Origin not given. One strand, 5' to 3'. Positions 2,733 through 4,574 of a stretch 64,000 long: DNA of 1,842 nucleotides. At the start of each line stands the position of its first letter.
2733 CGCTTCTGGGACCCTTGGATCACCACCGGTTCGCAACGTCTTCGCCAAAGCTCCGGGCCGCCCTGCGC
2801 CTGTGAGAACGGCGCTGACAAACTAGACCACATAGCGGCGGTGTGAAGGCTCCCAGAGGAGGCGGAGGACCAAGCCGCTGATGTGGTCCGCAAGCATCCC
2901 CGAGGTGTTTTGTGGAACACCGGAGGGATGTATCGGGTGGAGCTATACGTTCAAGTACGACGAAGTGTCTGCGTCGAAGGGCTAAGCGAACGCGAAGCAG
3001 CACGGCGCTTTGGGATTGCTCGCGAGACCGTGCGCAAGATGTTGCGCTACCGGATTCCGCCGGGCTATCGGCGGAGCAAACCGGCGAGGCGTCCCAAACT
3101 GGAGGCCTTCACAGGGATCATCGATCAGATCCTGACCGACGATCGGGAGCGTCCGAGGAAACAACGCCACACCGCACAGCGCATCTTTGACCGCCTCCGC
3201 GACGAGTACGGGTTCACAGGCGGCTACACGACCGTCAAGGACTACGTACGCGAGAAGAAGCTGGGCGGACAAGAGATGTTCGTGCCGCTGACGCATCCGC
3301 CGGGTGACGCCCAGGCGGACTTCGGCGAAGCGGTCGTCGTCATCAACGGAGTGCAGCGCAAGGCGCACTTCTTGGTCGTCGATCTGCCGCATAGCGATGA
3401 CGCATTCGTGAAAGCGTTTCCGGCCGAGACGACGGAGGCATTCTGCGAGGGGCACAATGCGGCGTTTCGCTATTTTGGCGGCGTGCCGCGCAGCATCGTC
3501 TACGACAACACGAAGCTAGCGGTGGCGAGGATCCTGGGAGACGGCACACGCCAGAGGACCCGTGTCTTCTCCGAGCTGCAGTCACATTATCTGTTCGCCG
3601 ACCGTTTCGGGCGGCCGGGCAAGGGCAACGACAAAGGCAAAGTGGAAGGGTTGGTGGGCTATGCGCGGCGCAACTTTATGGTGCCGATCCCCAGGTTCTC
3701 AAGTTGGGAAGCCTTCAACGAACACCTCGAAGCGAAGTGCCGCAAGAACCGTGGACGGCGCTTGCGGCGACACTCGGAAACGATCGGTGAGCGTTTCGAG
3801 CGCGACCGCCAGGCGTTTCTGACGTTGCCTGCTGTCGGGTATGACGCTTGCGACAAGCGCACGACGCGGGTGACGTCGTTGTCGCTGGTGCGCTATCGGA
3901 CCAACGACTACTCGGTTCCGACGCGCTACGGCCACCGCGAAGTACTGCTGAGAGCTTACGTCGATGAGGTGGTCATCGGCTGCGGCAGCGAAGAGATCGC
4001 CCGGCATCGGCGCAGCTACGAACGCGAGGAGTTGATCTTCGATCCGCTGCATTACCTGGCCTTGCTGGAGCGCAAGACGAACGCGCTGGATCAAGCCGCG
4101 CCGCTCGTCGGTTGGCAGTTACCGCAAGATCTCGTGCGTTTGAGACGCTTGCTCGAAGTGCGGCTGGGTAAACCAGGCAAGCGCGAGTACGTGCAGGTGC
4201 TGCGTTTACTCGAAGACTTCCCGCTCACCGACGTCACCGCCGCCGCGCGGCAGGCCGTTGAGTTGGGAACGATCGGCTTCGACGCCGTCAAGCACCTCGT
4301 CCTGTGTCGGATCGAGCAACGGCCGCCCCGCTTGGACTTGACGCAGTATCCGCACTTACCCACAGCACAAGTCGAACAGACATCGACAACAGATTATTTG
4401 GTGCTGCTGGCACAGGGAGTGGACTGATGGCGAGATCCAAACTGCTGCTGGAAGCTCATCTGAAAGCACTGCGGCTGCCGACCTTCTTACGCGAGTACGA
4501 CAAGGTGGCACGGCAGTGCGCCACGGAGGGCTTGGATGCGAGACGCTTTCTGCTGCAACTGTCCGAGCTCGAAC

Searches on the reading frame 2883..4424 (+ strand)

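Call 92: search_protein_families(library=pfam, proteins=[window:2883-4424:+], max_evalue=0.000001)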
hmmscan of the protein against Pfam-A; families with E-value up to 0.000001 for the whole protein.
window:2883-4424:+ (514 aa): 1 family
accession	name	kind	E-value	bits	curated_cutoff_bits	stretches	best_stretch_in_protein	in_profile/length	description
PF22483.2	Mu-transpos_C_2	-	5.6e-23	80.9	27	1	315-387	1-73/73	Mu transposase, C-terminal domain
